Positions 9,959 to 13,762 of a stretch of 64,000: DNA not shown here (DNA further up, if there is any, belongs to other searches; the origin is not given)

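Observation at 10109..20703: Two translationally coupled giant genes encode three paralogous 'signal peptide, ~1000-aa ectodomain, triple-TM' modules of unknown family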

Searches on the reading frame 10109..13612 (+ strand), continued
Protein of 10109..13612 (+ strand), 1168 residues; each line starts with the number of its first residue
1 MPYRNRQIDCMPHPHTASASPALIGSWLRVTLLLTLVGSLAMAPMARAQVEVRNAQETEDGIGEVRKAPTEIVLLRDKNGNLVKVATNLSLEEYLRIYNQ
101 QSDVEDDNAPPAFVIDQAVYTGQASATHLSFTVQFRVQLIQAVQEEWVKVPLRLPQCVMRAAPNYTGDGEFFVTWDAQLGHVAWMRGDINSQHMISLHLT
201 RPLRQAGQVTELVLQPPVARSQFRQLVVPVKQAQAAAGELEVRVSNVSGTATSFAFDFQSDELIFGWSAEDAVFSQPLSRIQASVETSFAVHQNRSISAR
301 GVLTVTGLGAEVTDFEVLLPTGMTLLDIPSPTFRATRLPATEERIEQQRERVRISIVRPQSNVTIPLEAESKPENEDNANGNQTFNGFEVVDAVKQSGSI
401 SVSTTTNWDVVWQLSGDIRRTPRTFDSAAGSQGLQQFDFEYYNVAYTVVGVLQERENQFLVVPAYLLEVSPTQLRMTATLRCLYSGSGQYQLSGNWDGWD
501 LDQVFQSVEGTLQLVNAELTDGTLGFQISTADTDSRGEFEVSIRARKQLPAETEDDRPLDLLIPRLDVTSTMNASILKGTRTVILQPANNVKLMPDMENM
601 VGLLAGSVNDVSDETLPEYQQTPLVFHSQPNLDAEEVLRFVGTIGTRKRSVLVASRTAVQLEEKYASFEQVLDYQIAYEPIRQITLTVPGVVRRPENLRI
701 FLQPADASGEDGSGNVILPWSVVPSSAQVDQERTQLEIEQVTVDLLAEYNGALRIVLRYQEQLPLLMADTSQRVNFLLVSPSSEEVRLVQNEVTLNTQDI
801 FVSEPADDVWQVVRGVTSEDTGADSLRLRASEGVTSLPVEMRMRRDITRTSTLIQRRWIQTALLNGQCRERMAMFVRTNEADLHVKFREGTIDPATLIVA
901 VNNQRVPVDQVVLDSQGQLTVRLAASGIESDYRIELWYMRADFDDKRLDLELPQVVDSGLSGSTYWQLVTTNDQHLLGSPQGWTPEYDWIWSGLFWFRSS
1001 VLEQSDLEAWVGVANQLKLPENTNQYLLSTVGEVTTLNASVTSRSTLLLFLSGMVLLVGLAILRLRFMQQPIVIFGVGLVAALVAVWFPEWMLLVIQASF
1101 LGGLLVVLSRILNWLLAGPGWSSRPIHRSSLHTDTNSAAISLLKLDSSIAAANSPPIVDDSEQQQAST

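Call 73: fold_search(model_id=the predicted structure, library=pdb)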
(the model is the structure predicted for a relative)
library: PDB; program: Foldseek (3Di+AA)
matches with E <= 10: 1031; with E <= 0.001: 53
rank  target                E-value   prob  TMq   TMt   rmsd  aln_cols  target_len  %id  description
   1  8t2v_A                3.3e-08  1.00  0.09  0.11  29.0       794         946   10  Cryo-EM Structures of Full-length Integrin alphaIIbbeta3 in Native Lipids (released 2023-07-26)
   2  3fcs_A                1.8e-07  1.00  0.12  0.14  29.8       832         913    9  Structure of complete ectodomain of integrin aIIBb3 (released 2009-01-20)
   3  7som_D                8.0e-07  0.60  0.07  0.06  43.1      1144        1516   10  Ciliary C2 central pair apparatus isolated from Chlamydomonas reinhardtii (released 2022-04-13)
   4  4nen_A                9.6e-07  0.96  0.09  0.09  30.9      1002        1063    8  An internal ligand-bound, metastable state of a leukocyte integrin, aXb2 (released 2014-01-15)
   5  9e8a_A                1.3e-06  1.00  0.11  0.13  27.0       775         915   10  Integrin aIIbb3 bent conformation from human platelet membrane crude preparation (released 2025-10-15)
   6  6ezn_A                1.4e-06  1.00  0.12  0.29  21.5       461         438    9  Cryo-EM structure of the yeast oligosaccharyltransferase (OST) complex (released 2018-01-17)
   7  6s7o_E                1.6e-06  1.00  0.14  0.26  21.9       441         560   11  Cryo-EM structure of human oligosaccharyltransferase complex OST-A (released 2019-12-18)
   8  7oci_A                1.6e-06  1.00  0.12  0.29  21.4       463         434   10  Cryo-EM structure of yeast Ost6p containing oligosaccharyltransferase complex (released 2022-02-16)
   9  3fcs_C                1.7e-06  1.00  0.11  0.13  27.4       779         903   10  Structure of complete ectodomain of integrin aIIBb3 (released 2009-01-20)
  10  7nxd_A                2.2e-06  0.99  0.10  0.12  22.3       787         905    9  Cryo-EM structure of human integrin alpha5beta1 in the half-bent conformation (released 2021-08-25)
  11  4g1e_A                2.2e-06  0.91  0.09  0.10  30.1      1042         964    7  Crystal structure of integrin alpha V beta 3 with coil-coiled tag. (released 2012-12-12)
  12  8xen_A                2.6e-06  0.99  0.12  0.14  28.1       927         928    7  Cryo-EM structure of integrin ITGAV/ITGB3 complex, conformation 4 (released 2024-12-18)
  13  8agb_E                4.0e-06  1.00  0.12  0.29  21.7       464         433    9  Structure of yeast oligosaccharylransferase complex with lipid-linked oligosaccharide bound (released 2022-12-07)
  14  5es4_C                4.0e-06  0.94  0.10  0.12  31.0      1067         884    8  RE-REFINEMENT OF INTEGRIN ALPHAXBETA2 ECTODOMAIN IN THE CLOSED/BENT CONFORMATION (released 2016-03-02)
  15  7usl_A                4.0e-06  0.91  0.09  0.10  27.4       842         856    9  Integrin alphaM/beta2 ectodomain in complex with adenylate cyclase toxin RTX751 and M1F5 Fab (released 2022-08-17)
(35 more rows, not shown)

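Call 82: search_solved_structures(query=A4, max_evalue=1)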
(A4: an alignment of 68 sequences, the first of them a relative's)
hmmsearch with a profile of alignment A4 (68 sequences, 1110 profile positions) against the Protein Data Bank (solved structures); distinct sequences matched with E-value up to 1: 1.
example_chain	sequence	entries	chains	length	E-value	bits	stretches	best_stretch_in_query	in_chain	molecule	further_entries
8zuk_D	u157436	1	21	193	0.13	13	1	1020-1081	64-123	Tumor necrosis factor receptor superfamily member 13C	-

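Call 85: search_protein_families(library=padloc, proteins=[window:10109-13612:+], max_evalue=0.1)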
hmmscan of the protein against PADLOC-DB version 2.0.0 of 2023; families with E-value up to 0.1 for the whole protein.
window:10109-13612:+ (1168 aa): 0 families
